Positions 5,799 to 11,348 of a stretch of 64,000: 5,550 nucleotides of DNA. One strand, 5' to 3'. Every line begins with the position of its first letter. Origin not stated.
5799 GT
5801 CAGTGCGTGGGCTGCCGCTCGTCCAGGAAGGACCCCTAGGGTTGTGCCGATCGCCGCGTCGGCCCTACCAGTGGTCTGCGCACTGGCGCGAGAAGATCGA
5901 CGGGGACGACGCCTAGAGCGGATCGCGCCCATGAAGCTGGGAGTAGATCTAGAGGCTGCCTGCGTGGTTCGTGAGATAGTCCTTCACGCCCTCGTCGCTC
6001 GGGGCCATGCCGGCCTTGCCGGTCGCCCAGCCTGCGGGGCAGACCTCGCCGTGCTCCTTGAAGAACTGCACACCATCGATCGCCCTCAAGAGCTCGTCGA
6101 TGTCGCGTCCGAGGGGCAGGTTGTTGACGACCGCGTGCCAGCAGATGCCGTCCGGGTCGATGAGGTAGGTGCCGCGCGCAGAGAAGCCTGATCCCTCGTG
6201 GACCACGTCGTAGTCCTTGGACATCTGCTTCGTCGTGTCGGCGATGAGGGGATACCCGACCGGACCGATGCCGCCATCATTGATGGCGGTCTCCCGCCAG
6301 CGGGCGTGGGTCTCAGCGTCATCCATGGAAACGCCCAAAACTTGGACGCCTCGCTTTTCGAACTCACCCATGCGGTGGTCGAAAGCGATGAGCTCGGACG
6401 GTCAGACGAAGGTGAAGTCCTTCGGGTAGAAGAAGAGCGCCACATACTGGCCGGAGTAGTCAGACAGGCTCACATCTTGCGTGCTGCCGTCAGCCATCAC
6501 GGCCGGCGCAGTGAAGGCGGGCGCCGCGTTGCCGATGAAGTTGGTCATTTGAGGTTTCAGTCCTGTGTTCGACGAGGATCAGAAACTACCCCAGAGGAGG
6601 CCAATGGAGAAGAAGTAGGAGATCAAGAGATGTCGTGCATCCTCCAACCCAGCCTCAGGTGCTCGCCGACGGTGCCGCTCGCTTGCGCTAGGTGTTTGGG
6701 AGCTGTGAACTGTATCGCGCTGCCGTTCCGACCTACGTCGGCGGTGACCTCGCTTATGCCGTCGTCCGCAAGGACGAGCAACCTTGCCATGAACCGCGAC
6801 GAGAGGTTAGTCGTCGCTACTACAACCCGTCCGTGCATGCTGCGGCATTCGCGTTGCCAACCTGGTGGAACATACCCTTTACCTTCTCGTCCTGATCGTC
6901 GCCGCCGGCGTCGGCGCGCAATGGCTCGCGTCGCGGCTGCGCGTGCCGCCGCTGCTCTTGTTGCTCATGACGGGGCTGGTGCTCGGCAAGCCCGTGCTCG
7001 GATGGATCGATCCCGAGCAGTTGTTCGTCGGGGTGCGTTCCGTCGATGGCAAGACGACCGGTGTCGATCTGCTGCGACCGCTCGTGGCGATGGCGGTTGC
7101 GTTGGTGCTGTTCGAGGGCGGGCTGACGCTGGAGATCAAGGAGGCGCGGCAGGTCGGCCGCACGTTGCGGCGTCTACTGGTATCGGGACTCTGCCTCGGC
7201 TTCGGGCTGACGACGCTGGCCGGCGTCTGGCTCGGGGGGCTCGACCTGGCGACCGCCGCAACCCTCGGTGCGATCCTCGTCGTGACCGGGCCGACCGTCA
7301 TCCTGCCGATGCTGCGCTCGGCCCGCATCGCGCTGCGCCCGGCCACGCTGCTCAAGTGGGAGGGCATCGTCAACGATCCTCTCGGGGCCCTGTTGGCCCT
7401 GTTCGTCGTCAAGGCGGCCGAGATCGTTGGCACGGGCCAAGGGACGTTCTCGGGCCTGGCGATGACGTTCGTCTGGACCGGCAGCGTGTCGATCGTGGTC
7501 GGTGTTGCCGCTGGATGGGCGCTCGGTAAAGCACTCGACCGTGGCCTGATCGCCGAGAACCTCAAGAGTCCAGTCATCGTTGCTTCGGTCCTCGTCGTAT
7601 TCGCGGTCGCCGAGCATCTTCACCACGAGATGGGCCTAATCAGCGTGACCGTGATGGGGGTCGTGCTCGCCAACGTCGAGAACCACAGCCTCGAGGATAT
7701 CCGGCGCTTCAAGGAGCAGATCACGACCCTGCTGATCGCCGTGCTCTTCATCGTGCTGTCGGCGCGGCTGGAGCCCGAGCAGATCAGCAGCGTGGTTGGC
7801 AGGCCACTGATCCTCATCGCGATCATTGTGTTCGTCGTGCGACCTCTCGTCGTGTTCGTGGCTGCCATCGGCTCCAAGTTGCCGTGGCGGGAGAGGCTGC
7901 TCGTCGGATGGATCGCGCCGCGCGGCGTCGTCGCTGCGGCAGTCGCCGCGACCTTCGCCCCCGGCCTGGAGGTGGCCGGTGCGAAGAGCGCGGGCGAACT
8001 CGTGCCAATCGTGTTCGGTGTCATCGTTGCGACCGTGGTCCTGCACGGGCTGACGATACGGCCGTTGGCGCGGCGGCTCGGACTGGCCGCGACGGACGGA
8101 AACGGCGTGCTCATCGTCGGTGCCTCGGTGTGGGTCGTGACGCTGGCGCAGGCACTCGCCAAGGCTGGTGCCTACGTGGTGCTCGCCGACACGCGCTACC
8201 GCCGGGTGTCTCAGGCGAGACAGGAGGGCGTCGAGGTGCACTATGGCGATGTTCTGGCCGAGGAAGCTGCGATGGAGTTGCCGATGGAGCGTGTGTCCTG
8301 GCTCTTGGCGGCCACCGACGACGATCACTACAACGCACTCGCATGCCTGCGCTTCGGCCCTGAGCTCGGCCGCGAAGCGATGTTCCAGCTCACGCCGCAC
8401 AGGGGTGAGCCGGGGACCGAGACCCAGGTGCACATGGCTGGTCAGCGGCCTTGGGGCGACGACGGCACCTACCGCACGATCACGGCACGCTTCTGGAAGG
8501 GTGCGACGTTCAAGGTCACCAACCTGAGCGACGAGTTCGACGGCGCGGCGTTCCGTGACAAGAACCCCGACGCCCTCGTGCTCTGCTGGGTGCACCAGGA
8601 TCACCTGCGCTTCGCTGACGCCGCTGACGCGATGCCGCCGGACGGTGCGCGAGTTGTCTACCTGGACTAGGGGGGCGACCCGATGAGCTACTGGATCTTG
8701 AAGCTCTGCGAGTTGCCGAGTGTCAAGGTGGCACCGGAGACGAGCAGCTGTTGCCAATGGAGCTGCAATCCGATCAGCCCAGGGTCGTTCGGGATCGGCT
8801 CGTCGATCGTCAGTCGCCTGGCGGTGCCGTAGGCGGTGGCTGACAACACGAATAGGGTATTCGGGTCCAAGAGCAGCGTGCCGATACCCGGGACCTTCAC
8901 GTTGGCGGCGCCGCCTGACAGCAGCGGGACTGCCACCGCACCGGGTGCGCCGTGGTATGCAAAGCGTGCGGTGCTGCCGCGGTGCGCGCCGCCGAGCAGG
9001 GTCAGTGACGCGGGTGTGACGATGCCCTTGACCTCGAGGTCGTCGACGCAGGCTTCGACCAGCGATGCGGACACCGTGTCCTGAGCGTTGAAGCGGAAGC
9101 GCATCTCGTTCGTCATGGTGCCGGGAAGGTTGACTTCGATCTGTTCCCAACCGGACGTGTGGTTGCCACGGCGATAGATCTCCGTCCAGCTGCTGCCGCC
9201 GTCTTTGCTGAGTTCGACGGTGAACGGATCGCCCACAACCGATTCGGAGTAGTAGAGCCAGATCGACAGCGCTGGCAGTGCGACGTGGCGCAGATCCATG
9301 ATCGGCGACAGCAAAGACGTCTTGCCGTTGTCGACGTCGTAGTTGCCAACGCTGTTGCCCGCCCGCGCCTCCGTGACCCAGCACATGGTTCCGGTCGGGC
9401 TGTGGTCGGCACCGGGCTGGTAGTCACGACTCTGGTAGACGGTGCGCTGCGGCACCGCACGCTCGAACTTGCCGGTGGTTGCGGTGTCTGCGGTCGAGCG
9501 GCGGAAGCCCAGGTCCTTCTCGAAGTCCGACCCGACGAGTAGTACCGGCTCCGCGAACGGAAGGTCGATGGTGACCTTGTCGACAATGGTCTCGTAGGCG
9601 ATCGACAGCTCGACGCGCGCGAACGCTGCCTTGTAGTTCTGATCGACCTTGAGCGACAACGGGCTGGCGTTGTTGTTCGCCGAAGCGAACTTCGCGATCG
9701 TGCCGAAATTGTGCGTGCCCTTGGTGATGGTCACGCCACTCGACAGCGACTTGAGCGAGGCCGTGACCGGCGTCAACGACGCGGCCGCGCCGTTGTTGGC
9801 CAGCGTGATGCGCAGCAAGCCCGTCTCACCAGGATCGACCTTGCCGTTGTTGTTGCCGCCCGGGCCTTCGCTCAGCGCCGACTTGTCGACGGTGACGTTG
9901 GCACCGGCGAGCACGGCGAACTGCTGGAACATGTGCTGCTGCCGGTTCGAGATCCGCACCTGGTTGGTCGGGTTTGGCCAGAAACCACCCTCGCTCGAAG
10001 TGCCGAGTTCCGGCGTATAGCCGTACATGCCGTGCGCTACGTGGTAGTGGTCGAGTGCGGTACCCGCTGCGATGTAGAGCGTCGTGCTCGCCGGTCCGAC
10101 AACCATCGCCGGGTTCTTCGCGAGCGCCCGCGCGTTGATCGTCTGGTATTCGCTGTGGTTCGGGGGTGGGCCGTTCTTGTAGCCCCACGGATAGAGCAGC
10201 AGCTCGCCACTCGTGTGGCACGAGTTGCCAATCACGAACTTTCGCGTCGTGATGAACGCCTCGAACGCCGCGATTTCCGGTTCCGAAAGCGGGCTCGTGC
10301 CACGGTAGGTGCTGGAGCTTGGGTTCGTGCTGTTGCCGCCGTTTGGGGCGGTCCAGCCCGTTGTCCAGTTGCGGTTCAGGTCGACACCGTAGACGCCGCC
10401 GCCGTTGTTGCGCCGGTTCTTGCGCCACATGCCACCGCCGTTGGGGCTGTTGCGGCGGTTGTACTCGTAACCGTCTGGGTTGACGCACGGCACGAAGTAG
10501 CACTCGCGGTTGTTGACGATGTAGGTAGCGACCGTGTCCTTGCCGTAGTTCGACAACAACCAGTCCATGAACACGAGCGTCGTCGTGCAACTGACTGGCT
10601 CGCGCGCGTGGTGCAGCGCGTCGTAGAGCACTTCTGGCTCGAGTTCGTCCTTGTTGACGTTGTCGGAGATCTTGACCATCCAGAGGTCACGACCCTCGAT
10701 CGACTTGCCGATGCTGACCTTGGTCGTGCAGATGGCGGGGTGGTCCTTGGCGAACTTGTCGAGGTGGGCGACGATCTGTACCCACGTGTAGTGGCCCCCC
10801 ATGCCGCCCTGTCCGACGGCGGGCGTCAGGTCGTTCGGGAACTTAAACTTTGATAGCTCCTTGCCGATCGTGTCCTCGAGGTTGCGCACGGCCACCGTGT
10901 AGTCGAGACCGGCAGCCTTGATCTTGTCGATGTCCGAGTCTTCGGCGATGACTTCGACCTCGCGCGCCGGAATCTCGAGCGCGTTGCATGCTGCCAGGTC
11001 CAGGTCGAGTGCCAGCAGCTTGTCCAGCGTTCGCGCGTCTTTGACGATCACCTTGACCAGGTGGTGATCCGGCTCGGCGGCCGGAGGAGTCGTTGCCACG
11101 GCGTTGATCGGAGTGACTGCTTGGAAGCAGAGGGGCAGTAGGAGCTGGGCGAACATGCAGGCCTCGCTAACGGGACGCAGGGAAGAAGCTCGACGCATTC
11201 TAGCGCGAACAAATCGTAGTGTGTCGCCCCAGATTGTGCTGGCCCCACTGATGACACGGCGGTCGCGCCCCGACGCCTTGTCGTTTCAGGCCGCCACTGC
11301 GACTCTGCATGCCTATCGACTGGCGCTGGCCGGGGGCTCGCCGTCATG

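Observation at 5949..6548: Peroxiredoxin with UGA at the peroxidatic cysteine position: probable selenocysteine Prx split by standard ORF calling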

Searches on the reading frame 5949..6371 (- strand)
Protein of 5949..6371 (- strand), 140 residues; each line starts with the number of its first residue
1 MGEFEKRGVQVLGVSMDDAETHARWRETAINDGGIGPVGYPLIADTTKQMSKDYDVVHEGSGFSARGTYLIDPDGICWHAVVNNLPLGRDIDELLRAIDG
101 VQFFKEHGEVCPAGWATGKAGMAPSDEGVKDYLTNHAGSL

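Call 11: find_encoding_contigs(protein=window:5949-6371:-, flank=10000, max_places=10)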
Protein window:5949-6371:- (140 aa): 24 contigs read that carry it; 10 places shown.
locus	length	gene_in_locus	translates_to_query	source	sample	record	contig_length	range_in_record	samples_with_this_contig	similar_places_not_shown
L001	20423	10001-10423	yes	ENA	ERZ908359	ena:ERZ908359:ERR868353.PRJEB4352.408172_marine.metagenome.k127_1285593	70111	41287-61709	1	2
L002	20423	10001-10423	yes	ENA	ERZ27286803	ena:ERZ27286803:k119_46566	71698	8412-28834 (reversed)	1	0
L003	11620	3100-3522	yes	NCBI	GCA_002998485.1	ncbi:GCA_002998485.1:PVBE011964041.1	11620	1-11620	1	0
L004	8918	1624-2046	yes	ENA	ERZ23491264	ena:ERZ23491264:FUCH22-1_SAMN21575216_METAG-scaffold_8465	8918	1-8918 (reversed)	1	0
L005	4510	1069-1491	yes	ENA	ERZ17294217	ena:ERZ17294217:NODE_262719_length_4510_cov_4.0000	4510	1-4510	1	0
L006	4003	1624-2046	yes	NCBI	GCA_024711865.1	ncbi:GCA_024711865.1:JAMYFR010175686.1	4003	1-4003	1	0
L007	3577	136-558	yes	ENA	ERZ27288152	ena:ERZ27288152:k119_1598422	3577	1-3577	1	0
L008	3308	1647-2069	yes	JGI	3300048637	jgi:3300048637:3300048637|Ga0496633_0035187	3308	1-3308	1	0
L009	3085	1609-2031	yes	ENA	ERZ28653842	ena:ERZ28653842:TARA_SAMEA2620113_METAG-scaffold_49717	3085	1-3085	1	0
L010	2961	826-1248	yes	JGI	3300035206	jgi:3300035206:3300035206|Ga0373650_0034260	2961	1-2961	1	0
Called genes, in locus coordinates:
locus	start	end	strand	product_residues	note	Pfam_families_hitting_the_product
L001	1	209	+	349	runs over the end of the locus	PF01075:Glyco_transf_9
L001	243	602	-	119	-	PF02954:HTH_8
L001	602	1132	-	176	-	-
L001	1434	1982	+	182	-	PF04542:Sigma70_r2, PF08281:Sigma70_r4_2, PF04545:Sigma70_r4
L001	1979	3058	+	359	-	PF13490:zf-HC2 (weak)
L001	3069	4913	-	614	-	-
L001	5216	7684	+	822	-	PF00246:Peptidase_M14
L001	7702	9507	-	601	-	PF00999:Na_H_Exchanger, PF02254:TrkA_N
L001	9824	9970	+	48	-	PF00578:AhpC-TSA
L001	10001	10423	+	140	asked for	PF00578:AhpC-TSA, PF10417:1-cysPrx_C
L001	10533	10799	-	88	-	-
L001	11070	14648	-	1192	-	PF01839:FG-GAP (faint), PF13517:FG-GAP_3 (weak)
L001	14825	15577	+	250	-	PF02621:VitK2_biosynth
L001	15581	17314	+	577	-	PF02518:HATPase_c, PF13589:HATPase_c_3 (weak), PF09239:Topo-VIb_trans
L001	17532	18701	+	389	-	PF04406:TP6A_N, PF20768:Topo_VI_alpha, PF21180:TOP6A-Spo11_Toprim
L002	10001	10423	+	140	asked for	PF00578:AhpC-TSA, PF10417:1-cysPrx_C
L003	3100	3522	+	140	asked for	PF00578:AhpC-TSA, PF10417:1-cysPrx_C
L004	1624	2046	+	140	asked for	PF00578:AhpC-TSA, PF10417:1-cysPrx_C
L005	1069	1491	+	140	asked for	PF00578:AhpC-TSA, PF10417:1-cysPrx_C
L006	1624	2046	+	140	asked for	PF00578:AhpC-TSA, PF10417:1-cysPrx_C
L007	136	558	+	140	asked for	PF00578:AhpC-TSA, PF10417:1-cysPrx_C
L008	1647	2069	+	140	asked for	PF00578:AhpC-TSA, PF10417:1-cysPrx_C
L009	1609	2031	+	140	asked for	PF00578:AhpC-TSA, PF10417:1-cysPrx_C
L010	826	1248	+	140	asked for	PF00578:AhpC-TSA, PF10417:1-cysPrx_C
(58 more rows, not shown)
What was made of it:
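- The identical gene is on 24 or more independent metagenome contigs (call 11).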

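Call 37: list_cluster_members(proteins=[window:5952-6371:-, window:6405-6548:-])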
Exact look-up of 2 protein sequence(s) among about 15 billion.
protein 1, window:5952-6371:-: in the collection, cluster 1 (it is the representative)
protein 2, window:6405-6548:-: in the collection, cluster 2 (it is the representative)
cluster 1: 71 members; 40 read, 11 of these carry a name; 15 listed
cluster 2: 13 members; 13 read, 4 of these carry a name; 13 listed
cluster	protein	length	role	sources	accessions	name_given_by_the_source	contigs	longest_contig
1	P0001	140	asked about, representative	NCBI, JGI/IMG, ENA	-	peroxiredoxin (alkyl hydroperoxide reductase subunit C)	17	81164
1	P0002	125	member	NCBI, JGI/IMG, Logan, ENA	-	peroxiredoxin (alkyl hydroperoxide reductase subunit C)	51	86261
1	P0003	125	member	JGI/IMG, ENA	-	peroxiredoxin (alkyl hydroperoxide reductase subunit C)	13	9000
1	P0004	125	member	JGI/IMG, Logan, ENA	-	peroxiredoxin (alkyl hydroperoxide reductase subunit C)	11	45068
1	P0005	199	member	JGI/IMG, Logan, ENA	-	peroxiredoxin (alkyl hydroperoxide reductase subunit C)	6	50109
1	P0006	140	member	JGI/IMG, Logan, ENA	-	peroxiredoxin (alkyl hydroperoxide reductase subunit C)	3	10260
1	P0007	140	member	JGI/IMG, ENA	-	peroxiredoxin (alkyl hydroperoxide reductase subunit C)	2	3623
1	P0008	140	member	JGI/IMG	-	peroxiredoxin (alkyl hydroperoxide reductase subunit C)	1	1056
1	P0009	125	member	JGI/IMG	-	peroxiredoxin (alkyl hydroperoxide reductase subunit C)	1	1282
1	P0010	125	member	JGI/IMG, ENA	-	peroxiredoxin (alkyl hydroperoxide reductase subunit C)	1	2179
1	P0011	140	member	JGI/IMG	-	peroxiredoxin (alkyl hydroperoxide reductase subunit C)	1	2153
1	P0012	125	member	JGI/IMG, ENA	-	-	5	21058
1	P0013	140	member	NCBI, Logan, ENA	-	-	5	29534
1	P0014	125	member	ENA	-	-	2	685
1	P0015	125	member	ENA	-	-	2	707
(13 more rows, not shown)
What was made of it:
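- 5949..6371 (-): The 140-aa C-terminal fragment reported by standard ORF calling. It is an artefact of the chance Met60. Call 37: in those, callers report 125-aa fragments starting at Met75.
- Checked: The identical 140-aa and 48-aa fragments are deposited as separate 'peroxiredoxin' proteins (calls 11, 37).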

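Call 63: find_encoding_contigs(protein=P0005, flank=3000, max_places=4)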
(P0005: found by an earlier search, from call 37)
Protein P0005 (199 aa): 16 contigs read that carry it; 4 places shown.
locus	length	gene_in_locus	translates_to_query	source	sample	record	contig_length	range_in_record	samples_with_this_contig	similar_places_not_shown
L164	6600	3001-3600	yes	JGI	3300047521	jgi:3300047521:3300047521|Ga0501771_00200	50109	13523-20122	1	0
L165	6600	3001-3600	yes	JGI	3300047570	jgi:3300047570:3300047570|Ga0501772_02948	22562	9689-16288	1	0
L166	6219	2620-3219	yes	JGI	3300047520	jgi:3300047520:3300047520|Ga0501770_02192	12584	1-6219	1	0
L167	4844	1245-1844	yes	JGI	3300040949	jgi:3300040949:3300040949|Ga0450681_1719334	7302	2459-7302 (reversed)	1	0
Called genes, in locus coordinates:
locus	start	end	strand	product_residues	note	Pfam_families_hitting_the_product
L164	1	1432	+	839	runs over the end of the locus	PF13088:BNR_2 (faint), PF02012:BNR (faint), PF15902:Sortilin-Vps10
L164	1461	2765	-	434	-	PF00884:Sulfatase, PF16347:SGSH_C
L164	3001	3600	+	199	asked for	PF00578:AhpC-TSA, PF08534:Redoxin, PF10417:1-cysPrx_C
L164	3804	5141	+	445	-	PF16655:PhoD_N (weak), PF09423:PhoD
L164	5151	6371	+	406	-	PF22244:GCE_fung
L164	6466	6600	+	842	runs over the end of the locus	PF00884:Sulfatase, PF01663:Phosphodiest (weak), PF07394:DUF1501 (faint), PF16347:SGSH_C, PF00884:Sulfatase, PF16347:SGSH_C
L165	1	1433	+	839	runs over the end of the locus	PF13088:BNR_2 (faint), PF02012:BNR (faint), PF15902:Sortilin-Vps10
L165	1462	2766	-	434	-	PF00884:Sulfatase, PF16347:SGSH_C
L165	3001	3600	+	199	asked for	PF00578:AhpC-TSA, PF08534:Redoxin, PF10417:1-cysPrx_C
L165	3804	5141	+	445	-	PF16655:PhoD_N (weak), PF09423:PhoD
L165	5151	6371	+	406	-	PF22244:GCE_fung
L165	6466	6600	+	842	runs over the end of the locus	PF00884:Sulfatase, PF01663:Phosphodiest (weak), PF07394:DUF1501 (faint), PF16347:SGSH_C, PF00884:Sulfatase, PF16347:SGSH_C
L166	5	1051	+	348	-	PF15902:Sortilin-Vps10 (faint)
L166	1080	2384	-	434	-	PF00884:Sulfatase, PF16347:SGSH_C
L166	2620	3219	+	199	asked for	PF00578:AhpC-TSA, PF08534:Redoxin, PF10417:1-cysPrx_C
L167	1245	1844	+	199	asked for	PF00578:AhpC-TSA, PF08534:Redoxin, PF10417:1-cysPrx_C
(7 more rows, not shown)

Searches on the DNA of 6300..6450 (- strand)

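Call 48: build_rna_model(alignment_id=A2, structure=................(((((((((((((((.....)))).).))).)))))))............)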
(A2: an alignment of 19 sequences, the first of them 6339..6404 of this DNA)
Model R1 built from alignment A2 (19 sequences, 66 columns); structure: as given.
model positions 66; base pairs 15; branch points 0; effective number of sequences 2.34; information 0.85 bits per position. Calibrated on 0.2 Mb of random sequence (short: E-values are rough).
structure used (alignment columns):
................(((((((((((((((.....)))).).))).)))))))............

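Call 49: search_with_rna_model(model_id=R1, sources=[window, L019, L020, L025, L027, L028, L029, L030, L031, L032, L033, L034, L036, L037, L038, L039, L040, L041, L042, L043, L026, L120, L088, L126, L048, L083, L057, L001, L003], max_evalue=1)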
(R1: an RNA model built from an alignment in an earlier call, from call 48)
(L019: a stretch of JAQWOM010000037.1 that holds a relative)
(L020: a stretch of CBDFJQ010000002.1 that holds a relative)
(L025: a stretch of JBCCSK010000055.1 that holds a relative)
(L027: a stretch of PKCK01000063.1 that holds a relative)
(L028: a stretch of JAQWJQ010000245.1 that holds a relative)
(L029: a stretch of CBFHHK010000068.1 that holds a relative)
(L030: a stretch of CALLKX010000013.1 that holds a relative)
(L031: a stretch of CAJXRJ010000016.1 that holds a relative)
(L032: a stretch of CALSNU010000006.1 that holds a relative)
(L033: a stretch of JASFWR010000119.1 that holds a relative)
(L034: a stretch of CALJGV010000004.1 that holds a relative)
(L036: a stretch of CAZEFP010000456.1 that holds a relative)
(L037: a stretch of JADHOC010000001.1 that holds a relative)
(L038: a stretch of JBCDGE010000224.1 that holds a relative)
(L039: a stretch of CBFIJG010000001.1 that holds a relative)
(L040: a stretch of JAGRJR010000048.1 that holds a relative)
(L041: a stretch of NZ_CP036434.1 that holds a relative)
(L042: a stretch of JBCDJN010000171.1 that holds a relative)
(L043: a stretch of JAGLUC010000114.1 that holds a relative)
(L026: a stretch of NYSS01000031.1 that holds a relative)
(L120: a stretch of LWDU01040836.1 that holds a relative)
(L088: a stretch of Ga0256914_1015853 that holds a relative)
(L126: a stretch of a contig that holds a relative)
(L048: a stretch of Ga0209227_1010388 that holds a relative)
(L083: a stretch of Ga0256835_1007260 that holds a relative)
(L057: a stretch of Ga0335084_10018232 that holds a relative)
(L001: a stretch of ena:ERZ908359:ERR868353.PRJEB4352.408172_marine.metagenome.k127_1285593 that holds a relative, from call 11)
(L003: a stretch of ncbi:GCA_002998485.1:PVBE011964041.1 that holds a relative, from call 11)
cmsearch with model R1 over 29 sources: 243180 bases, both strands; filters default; matches with E-value up to 1: 20.
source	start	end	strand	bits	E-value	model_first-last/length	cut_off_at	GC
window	6339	6404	-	95.7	9.8e-21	1-66/66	no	0.58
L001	9968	10033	+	95.7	9.8e-21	1-66/66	no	0.58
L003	3067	3132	+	95.7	9.8e-21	1-66/66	no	0.58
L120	2156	2221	-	94.3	2.2e-20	1-66/66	no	0.61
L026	1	64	+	83.3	1.1e-17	3-66/66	5'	0.58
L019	3145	3210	+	61.3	2.4e-12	1-66/66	no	0.56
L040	3151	3216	+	53.2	2.3e-10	1-66/66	no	0.42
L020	3145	3210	+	51.1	7.2e-10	1-66/66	no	0.61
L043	3151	3216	+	48.4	3.3e-09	1-66/66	no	0.42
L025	3013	3078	+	33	1.9e-05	1-66/66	no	0.67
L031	3145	3210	+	23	0.0051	1-66/66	no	0.65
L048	2591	2656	-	22.2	0.0081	1-66/66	no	0.67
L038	1269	1334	+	21.4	0.012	1-66/66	no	0.68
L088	3393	3436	-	21.2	0.014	1-66/66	no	0.48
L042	3145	3197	+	17.5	0.11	1-66/66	no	0.68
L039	3076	3141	+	16.2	0.23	1-66/66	no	0.68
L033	2868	2923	+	15.2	0.4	1-66/66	no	0.64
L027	3290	3344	+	14.4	0.64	1-66/66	no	0.65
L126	1958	1992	+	14.2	0.72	1-66/66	no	0.43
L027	3145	3188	+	14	0.8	1-66/66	no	0.64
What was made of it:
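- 6351..6388 (-): SECIS hairpin core: 15 base pairs with the apical loop GCAUG at 6373..6369. A weaker lower extension reaches 6395..6345. Call 49: the only hit in the window to the covariance model (95.7 bits).
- Tried and rejected: Covariance-model search (call 49).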

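Call 65: search_rna_families(source=window, start=6300, end=6450, threshold=evalue, max_evalue=10)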
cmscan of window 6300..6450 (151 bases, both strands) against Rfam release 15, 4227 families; matches with E-value up to 10: 0.
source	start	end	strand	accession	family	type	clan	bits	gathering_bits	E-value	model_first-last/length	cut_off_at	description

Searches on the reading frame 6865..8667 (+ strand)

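Call 22: search_protein_families(library=pfam, proteins=[window:6865-8667:+], max_evalue=0.0001)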
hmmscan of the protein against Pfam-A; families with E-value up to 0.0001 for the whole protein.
window:6865-8667:+ (601 aa): 2 families
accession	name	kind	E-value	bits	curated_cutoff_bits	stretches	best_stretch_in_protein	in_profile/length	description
PF00999.27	Na_H_Exchanger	-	4.4e-44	151.3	26.2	1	16-403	7-374/375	Sodium/hydrogen exchanger, transmembrane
PF02254.24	TrkA_N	-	1.2e-10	42.1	23.8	1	415-496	1-82/116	TrkA-N domain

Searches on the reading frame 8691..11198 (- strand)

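Call 22: search_protein_families(library=pfam, proteins=[window:8691-11198:-], max_evalue=0.0001)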
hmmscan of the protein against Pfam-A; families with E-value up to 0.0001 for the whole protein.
window:8691-11198:- (836 aa): 1 family
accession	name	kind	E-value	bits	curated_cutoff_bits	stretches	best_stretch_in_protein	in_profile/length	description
PF00246.29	Peptidase_M14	-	7.1e-67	226.4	21.6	1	142-411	1-274/286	Zinc carboxypeptidase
